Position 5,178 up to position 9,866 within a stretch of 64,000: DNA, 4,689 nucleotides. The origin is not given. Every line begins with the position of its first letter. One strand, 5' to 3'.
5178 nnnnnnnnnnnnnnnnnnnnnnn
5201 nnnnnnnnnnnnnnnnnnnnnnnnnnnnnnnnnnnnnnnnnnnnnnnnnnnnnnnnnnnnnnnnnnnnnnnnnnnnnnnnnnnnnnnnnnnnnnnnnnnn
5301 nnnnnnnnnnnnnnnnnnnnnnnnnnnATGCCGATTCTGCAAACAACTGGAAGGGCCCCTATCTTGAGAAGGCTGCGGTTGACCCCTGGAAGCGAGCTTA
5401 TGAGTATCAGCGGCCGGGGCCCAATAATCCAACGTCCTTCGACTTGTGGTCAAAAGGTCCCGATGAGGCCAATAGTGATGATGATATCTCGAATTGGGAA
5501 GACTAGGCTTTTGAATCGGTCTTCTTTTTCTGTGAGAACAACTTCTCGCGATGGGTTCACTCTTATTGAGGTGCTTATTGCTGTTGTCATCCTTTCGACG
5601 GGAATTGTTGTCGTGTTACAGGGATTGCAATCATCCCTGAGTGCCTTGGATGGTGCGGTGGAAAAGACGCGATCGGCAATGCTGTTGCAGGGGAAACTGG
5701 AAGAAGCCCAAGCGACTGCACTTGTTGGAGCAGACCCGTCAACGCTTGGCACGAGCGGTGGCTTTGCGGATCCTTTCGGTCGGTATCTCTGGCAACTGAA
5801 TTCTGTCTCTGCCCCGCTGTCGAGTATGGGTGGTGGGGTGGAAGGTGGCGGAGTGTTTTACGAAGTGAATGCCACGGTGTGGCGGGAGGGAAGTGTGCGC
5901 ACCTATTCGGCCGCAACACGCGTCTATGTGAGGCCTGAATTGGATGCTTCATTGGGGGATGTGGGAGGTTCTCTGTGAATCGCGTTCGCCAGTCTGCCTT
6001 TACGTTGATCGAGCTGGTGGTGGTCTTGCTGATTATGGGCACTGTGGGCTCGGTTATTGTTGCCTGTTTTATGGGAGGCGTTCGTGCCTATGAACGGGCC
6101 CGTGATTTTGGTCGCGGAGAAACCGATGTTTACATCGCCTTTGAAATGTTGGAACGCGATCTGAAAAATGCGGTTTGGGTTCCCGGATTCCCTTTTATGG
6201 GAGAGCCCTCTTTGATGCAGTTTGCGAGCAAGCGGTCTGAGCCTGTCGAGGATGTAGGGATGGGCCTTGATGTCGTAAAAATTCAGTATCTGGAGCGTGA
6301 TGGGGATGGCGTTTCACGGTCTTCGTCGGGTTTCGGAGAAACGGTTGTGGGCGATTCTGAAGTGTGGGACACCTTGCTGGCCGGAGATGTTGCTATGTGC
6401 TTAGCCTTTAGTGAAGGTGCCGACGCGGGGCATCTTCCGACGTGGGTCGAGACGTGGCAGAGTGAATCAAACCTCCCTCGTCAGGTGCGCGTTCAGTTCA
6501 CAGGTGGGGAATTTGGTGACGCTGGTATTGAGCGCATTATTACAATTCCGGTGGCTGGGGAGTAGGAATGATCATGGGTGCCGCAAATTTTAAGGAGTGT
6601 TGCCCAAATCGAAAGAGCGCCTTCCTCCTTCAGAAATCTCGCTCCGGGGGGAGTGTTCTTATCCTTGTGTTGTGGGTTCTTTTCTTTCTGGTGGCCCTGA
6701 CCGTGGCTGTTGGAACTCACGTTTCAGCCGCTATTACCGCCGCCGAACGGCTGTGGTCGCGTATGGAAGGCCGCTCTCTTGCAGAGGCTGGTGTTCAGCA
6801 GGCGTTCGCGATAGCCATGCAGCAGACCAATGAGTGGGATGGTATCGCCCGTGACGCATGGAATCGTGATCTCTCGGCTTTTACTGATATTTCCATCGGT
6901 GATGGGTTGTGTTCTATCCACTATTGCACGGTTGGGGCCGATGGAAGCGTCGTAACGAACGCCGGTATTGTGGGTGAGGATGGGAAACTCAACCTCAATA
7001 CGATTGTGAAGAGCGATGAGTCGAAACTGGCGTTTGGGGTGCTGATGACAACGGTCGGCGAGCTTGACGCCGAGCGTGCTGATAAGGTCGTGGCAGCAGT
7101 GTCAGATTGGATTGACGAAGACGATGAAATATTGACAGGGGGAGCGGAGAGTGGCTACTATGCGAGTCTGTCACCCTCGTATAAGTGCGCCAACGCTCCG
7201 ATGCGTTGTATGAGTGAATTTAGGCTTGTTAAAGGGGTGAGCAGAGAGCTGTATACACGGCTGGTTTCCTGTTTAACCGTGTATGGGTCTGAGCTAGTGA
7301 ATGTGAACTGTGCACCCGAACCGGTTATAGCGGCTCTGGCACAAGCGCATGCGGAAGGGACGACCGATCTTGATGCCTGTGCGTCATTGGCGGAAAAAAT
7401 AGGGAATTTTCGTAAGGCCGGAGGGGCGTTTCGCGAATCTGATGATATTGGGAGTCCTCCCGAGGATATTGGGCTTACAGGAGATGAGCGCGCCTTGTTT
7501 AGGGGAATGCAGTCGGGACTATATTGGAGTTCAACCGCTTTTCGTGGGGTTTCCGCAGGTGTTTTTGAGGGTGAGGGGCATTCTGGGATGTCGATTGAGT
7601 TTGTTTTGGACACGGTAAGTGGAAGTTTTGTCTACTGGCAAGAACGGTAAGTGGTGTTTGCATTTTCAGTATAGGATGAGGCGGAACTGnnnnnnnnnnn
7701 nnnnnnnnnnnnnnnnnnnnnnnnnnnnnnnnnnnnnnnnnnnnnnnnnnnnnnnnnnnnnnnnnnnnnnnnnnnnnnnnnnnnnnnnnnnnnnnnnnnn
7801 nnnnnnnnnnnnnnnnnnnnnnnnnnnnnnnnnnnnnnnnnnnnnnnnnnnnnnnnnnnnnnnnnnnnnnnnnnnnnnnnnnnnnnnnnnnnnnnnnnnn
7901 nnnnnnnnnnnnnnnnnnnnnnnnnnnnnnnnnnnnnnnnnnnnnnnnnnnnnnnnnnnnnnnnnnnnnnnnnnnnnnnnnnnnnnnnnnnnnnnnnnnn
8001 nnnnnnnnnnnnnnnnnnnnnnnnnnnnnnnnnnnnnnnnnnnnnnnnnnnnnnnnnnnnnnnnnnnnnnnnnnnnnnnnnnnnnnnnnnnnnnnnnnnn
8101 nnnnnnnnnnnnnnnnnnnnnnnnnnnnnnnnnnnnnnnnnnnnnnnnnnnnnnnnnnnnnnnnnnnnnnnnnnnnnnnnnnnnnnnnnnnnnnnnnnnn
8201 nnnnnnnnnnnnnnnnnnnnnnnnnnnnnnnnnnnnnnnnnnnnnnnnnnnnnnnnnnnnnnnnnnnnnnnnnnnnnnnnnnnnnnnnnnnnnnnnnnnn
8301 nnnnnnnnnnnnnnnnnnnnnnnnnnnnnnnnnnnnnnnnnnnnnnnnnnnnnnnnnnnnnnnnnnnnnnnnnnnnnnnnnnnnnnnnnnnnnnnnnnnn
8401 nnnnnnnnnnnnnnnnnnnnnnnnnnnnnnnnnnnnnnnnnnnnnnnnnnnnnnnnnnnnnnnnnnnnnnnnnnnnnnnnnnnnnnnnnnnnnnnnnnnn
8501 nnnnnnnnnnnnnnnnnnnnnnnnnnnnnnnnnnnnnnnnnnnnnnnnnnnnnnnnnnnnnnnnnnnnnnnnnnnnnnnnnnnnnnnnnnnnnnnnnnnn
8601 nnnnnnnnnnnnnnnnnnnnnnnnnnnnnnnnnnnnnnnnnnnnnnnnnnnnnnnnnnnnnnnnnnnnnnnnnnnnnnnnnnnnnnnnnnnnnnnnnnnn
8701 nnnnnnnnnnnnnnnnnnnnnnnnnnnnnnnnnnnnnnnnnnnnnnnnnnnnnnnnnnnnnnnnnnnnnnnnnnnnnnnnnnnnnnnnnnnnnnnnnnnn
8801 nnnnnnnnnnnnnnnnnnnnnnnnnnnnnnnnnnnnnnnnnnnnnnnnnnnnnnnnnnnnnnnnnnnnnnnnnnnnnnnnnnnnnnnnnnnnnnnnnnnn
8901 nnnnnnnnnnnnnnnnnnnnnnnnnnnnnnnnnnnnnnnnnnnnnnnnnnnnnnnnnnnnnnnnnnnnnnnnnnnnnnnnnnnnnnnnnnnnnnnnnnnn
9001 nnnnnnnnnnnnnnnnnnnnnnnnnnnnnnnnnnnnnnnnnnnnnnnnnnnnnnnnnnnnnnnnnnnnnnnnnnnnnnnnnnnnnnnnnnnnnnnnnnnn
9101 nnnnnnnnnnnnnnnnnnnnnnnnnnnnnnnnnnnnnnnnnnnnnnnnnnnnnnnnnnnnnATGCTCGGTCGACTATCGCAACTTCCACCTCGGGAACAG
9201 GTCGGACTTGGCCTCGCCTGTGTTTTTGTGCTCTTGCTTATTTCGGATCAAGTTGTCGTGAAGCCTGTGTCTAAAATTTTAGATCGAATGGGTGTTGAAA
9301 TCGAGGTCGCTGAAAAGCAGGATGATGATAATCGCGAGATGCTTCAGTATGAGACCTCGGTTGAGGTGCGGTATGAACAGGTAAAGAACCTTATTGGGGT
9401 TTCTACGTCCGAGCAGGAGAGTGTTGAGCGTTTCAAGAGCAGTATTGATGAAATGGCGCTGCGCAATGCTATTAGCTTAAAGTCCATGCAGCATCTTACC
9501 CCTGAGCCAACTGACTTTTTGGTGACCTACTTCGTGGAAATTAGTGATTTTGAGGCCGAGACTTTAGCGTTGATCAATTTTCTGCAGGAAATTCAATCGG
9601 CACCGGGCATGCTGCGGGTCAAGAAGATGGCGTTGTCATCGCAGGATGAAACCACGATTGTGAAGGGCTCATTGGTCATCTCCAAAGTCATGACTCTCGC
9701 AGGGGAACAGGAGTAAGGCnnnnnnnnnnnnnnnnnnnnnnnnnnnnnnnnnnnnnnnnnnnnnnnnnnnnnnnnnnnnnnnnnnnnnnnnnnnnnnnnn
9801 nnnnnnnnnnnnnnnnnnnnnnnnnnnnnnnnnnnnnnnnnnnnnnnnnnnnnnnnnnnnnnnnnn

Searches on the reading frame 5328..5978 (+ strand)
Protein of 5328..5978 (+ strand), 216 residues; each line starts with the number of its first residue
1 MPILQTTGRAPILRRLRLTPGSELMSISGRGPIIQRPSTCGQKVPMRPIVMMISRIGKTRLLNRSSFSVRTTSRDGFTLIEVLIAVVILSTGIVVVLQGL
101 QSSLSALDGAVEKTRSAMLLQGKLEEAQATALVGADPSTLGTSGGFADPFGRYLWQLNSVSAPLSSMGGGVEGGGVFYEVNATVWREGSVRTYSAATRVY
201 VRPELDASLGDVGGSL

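Call 4: search_protein_families(library=pfam, proteins=[window:5328-5978:+], max_evalue=0.01)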
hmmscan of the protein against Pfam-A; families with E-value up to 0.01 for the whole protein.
window:5328-5978:+ (216 aa): 1 family
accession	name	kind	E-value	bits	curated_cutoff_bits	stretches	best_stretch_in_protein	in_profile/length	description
PF07963.17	N_methyl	-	1.3e-06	28.1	21.2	1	75-97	5-27/27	Prokaryotic N-terminal methylation motif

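Call 21: search_protein_families(library=ncbifam, proteins=[window:5328-5978:+], max_evalue=0.01)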
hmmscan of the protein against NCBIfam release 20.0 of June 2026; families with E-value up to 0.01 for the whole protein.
window:5328-5978:+ (216 aa): 8 families
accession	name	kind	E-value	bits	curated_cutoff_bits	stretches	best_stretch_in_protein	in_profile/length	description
TIGR01707.1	gspI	equivalog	2.2e-06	28.1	44.35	1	76-152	1-73/101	type II secretion system minor pseudopilin GspI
TIGR02532.1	IV_pilin_GFxxxE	domain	3.3e-06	26.7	16.3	1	75-97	2-24/24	prepilin-type N-terminal cleavage/methylation domain-containing protein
TIGR02523.1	type_IV_pilV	equivalog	2.4e-05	24.8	52.2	1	76-121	3-48/139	type IV pilus modification protein PilV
NF047828.1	T3SSXpsI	equivalog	6.6e-05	22.9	150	1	76-158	3-79/132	type II secretion system protein XpsI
NF040982.1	ComGD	equivalog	0.00076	19.9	70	1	75-135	2-58/139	competence type IV pilus minor pilin ComGD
NF006453.0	PRK08808.1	equivalog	0.00083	18.5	295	1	74-104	6-36/211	type II secretion system protein J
NF041013.1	T4P_ComGE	equivalog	0.00091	19.3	49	1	76-129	5-58/83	competence type IV pilus minor pilin ComGE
NF041002.1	pilin_ComGF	equivalog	0.007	16.6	80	1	75-107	2-33/139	competence type IV pilus minor pilin ComGF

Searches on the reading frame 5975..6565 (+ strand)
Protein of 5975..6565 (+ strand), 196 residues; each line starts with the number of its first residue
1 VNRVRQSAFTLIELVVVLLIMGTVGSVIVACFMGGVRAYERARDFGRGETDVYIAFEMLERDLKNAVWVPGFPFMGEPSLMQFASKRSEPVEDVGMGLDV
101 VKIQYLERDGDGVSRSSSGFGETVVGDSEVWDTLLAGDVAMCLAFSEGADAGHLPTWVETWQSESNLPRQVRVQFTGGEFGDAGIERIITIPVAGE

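Call 4: search_protein_families(library=pfam, proteins=[window:5975-6565:+], max_evalue=0.01)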
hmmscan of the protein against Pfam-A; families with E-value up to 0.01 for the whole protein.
window:5975-6565:+ (196 aa): 2 families
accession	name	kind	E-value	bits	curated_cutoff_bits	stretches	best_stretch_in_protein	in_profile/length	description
PF07963.17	N_methyl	-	1.1e-05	25.2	21.2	1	4-28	2-26/27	Prokaryotic N-terminal methylation motif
PF11612.13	T2SSJ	-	0.0037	18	28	1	100-181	57-134/140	Type II secretion system (T2SS), protein J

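Call 21: search_protein_families(library=ncbifam, proteins=[window:5975-6565:+], max_evalue=0.01)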
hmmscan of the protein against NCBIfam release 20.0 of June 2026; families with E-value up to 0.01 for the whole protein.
window:5975-6565:+ (196 aa): 5 families
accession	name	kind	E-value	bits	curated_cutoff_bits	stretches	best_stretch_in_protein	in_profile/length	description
TIGR01708.2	typeII_sec_gspH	equivalog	9.5e-05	22.5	80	1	6-34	1-29/169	type II secretion system minor pseudopilin GspH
TIGR02532.1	IV_pilin_GFxxxE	domain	0.00053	19.7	16.3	1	6-28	1-23/24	prepilin-type N-terminal cleavage/methylation domain-containing protein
NF006453.0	PRK08808.1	equivalog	0.0033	16.5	295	0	74-176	83-188/211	type II secretion system protein J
TIGR01711.1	gspJ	equivalog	0.0047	16.8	64.85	0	8-70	2-64/192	type II secretion system minor pseudopilin GspJ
TIGR01710.1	typeII_sec_gspG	equivalog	0.0061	16.6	88.85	1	8-34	2-28/134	type II secretion system major pseudopilin GspG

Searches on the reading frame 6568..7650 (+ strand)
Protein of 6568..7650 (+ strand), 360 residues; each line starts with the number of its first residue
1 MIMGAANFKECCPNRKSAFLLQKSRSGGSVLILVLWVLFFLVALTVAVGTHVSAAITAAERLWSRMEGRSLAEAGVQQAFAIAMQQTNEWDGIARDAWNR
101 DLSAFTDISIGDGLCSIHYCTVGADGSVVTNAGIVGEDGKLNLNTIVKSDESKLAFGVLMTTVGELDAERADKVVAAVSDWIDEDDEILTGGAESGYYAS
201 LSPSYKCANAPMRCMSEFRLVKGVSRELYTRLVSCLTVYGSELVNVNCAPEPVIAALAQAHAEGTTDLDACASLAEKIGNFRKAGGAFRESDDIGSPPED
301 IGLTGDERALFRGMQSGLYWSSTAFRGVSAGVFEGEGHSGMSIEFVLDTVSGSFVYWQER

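Call 4: search_protein_families(library=pfam, proteins=[window:6568-7650:+], max_evalue=0.01)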
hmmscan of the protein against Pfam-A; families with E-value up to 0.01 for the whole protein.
window:6568-7650:+ (360 aa): 1 family
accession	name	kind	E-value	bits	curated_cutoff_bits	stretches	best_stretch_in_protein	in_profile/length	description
PF21687.3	T2SSK_1st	-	3.9e-22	79.4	26.2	1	139-239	1-105/107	Type II secretion system (T2SS), protein K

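Call 21: search_protein_families(library=ncbifam, proteins=[window:6568-7650:+], max_evalue=0.01)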
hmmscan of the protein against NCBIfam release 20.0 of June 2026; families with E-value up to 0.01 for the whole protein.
window:6568-7650:+ (360 aa): 1 family
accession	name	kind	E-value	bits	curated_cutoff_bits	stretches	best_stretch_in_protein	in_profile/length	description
NF037980.1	T2SS_GspK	equivalog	5.2e-31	108.3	130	1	28-288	3-254/307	type II secretion system minor pseudopilin GspK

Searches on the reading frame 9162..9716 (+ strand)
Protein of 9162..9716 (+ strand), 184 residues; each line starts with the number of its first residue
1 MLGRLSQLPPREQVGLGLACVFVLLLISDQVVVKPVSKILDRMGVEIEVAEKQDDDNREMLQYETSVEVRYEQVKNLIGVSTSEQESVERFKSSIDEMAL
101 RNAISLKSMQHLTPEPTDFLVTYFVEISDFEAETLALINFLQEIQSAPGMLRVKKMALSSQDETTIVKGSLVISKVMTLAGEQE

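Call 4: search_protein_families(library=pfam, proteins=[window:9162-9716:+], max_evalue=0.01)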
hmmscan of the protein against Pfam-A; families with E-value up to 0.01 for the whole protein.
window:9162-9716:+ (184 aa): 1 family
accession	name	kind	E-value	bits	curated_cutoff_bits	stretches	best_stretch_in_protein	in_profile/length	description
PF04612.17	T2SSM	-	1e-06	29.5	27.8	1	5-172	8-155/160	Type II secretion system (T2SS), protein M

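Call 21: search_protein_families(library=ncbifam, proteins=[window:9162-9716:+], max_evalue=0.01)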
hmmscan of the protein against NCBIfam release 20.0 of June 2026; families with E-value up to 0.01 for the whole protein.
window:9162-9716:+ (184 aa): 1 family
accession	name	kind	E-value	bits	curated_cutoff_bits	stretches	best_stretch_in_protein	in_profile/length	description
NF040576.1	T2SS_GspM_XpsM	equivalog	0.00011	21.9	60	1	16-164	5-156/180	type II secretion system protein GspM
